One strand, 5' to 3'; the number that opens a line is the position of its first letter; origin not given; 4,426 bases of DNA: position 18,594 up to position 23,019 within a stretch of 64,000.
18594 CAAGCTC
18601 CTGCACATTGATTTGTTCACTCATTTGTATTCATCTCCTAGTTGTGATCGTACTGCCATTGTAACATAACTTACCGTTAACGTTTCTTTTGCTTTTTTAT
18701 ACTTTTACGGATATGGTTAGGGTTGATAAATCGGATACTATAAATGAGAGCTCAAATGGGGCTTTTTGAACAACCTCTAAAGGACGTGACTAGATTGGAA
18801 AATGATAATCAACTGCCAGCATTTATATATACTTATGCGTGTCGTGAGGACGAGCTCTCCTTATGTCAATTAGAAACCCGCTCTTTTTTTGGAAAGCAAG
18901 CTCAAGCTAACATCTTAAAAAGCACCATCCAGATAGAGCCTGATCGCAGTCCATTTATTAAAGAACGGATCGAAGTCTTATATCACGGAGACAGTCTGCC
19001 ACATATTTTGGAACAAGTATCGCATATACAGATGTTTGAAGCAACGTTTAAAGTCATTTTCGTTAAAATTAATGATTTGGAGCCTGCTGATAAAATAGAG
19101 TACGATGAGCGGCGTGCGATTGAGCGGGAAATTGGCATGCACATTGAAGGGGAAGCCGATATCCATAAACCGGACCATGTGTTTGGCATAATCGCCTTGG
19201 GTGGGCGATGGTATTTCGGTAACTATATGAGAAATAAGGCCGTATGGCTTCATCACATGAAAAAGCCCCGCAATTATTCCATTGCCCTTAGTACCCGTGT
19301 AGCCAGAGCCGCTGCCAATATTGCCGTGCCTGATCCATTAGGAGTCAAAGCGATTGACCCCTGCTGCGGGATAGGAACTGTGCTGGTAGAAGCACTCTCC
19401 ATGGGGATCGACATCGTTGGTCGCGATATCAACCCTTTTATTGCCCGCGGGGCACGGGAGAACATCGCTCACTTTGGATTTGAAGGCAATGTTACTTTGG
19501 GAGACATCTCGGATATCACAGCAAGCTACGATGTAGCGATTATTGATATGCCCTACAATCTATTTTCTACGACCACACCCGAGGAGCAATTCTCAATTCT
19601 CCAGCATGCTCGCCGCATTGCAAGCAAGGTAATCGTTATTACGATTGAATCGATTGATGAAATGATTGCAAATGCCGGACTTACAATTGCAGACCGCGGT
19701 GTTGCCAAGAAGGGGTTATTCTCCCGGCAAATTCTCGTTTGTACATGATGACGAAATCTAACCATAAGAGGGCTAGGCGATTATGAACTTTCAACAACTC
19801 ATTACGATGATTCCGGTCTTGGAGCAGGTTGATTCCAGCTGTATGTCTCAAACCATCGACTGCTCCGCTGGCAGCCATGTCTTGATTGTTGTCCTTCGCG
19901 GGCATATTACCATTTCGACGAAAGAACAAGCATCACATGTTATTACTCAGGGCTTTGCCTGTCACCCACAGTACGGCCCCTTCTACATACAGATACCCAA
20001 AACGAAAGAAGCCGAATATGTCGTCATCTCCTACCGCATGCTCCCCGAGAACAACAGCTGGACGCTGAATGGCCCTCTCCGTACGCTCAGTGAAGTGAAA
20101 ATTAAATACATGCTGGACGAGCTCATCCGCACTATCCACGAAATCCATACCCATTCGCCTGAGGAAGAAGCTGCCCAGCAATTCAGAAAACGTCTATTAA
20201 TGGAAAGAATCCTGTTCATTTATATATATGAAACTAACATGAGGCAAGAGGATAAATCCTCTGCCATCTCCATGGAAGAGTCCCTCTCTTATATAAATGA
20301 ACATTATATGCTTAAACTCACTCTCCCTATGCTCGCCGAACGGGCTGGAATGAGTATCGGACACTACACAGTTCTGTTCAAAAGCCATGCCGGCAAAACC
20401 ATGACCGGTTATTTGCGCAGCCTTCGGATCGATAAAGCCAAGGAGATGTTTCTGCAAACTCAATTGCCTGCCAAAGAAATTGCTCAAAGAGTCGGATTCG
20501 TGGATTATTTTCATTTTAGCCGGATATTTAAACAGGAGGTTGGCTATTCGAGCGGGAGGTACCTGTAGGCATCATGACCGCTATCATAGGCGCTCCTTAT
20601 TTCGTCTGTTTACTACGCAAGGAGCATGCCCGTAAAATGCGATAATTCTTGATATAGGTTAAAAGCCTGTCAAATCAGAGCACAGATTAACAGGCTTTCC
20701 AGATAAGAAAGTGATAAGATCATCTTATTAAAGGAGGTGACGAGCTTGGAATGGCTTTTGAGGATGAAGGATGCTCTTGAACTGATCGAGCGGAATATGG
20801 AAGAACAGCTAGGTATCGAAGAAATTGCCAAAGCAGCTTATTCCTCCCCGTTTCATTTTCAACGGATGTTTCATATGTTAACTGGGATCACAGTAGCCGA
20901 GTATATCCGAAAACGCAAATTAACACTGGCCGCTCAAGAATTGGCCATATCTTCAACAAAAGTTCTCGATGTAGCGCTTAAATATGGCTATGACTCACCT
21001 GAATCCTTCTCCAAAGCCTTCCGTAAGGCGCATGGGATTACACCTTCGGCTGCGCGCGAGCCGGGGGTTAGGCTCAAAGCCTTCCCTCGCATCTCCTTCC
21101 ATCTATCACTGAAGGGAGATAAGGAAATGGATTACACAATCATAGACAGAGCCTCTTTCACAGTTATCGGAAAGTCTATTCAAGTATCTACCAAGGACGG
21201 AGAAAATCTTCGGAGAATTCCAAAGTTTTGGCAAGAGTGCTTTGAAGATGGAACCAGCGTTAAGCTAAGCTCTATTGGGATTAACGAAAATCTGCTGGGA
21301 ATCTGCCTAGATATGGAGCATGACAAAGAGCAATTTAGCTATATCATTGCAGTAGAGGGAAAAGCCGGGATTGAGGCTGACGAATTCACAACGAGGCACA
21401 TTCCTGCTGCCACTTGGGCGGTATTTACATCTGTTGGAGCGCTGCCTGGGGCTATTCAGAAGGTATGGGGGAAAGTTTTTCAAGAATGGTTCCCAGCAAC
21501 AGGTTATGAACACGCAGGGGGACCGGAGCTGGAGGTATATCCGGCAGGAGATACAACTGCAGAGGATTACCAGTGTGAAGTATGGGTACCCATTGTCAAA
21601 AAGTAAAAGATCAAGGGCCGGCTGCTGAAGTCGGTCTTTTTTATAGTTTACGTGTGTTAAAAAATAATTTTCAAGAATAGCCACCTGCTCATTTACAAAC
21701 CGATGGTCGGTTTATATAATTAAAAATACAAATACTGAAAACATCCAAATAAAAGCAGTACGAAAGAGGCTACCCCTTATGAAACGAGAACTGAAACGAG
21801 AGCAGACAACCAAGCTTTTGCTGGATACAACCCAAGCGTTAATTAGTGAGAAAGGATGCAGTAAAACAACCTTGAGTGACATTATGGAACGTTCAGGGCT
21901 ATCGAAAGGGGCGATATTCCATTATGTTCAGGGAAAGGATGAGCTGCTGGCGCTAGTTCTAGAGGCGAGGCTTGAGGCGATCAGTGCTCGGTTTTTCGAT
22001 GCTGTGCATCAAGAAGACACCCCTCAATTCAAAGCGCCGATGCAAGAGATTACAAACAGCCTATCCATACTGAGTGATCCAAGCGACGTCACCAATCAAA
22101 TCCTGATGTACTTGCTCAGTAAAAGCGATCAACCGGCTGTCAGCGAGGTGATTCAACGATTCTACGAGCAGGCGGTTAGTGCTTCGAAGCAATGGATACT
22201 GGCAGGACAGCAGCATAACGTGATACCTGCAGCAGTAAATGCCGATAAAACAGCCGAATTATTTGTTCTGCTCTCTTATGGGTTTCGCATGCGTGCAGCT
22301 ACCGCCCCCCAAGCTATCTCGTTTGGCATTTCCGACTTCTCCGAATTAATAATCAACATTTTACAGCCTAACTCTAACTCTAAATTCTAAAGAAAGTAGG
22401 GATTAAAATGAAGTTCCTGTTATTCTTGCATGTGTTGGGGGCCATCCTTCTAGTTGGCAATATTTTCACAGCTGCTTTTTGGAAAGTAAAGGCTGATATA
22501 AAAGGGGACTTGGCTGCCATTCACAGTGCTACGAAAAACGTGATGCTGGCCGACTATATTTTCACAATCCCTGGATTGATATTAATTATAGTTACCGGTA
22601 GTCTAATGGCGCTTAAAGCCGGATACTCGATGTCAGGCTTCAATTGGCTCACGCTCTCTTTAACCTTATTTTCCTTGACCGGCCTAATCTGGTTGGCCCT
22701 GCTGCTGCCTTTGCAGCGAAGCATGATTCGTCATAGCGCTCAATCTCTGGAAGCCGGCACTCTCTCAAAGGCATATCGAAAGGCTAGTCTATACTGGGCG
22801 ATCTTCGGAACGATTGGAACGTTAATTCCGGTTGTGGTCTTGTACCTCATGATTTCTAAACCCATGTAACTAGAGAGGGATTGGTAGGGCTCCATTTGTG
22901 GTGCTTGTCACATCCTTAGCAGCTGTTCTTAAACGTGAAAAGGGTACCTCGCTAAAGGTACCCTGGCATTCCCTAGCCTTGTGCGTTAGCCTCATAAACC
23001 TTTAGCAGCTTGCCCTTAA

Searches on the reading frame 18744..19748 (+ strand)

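Call 18: search_protein_families(library=pfam, proteins=[window:18744-19748:+], max_evalue=0.0001)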
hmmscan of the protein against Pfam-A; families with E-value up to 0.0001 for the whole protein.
window:18744-19748:+ (334 aa): 2 families
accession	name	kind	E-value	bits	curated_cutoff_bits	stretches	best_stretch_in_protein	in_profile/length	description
PF01170.24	UPF0020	-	1.9e-07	31.4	22.3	1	175-272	5-132/197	RMKL-like, methyltransferase domain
PF13847.12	Methyltransf_31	-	7.5e-06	26.1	27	1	201-305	5-113/145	Methyltransferase domain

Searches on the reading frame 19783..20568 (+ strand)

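Call 18: search_protein_families(library=pfam, proteins=[window:19783-20568:+], max_evalue=0.0001)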
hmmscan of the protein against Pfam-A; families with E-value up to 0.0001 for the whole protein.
window:19783-20568:+ (261 aa): 2 families
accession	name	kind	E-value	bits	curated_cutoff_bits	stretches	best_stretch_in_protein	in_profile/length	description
PF12833.13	HTH_18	-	1.8e-18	67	33.6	1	184-260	1-77/80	Helix-turn-helix domain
PF00165.29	HTH_AraC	-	3.9e-12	46.4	26.6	1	231-260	12-40/42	Bacterial regulatory helix-turn-helix proteins, AraC family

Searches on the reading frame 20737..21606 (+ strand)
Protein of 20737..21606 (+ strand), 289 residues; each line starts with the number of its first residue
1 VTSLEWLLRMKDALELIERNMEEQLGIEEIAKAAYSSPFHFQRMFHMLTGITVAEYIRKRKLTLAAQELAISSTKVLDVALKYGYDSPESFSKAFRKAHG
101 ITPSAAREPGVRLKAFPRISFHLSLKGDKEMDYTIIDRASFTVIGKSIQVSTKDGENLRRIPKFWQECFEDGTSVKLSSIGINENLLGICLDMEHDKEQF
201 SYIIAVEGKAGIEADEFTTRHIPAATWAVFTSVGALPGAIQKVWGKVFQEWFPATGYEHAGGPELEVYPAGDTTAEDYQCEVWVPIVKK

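Call 18: search_protein_families(library=pfam, proteins=[window:20737-21606:+], max_evalue=0.0001)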
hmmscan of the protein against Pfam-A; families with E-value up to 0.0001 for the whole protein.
window:20737-21606:+ (289 aa): 4 families
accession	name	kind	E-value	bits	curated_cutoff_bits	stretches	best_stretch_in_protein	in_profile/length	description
PF14526.11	Cass2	-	1.2e-28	100.6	27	1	135-286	2-150/150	Integron-associated effector binding protein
PF06445.20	GyrI-like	-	3.1e-27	96.2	26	1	131-286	1-154/155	GyrI-like small molecule binding domain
PF12833.13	HTH_18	-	2.2e-20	73.2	33.6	1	30-108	1-79/80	Helix-turn-helix domain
PF00165.29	HTH_AraC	-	1.3e-13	51.2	26.6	1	72-107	7-41/42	Bacterial regulatory helix-turn-helix proteins, AraC family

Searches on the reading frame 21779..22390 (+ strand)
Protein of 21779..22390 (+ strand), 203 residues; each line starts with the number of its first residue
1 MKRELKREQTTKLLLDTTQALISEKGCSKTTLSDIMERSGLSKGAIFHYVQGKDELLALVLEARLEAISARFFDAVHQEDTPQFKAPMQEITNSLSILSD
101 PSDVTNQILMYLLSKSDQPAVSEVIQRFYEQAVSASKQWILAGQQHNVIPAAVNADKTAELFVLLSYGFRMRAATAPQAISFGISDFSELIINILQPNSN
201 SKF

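Call 31: search_protein_families(library=pfam, proteins=[window:21779-22390:+], max_evalue=0.001)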
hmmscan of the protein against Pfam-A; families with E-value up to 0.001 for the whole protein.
window:21779-22390:+ (203 aa): 1 family
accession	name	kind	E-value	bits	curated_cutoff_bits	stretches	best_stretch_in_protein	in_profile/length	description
PF00440.29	TetR_N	-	3.7e-11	43.1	24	1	14-58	1-45/47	Bacterial regulatory proteins, tetR family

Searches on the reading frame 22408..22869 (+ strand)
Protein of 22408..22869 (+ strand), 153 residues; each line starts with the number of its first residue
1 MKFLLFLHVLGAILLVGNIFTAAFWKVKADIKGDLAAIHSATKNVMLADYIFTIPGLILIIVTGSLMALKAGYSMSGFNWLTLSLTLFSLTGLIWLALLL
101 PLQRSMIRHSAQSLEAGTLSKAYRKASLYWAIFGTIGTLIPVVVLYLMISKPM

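Call 31: search_protein_families(library=pfam, proteins=[window:22408-22869:+], max_evalue=0.001)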
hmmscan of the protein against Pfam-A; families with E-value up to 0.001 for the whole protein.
window:22408-22869:+ (153 aa): 1 family
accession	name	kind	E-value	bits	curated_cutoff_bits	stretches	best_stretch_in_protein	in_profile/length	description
PF10027.14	DUF2269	-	5.4e-31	108.1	28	1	4-152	3-150/150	Predicted integral membrane protein (DUF2269)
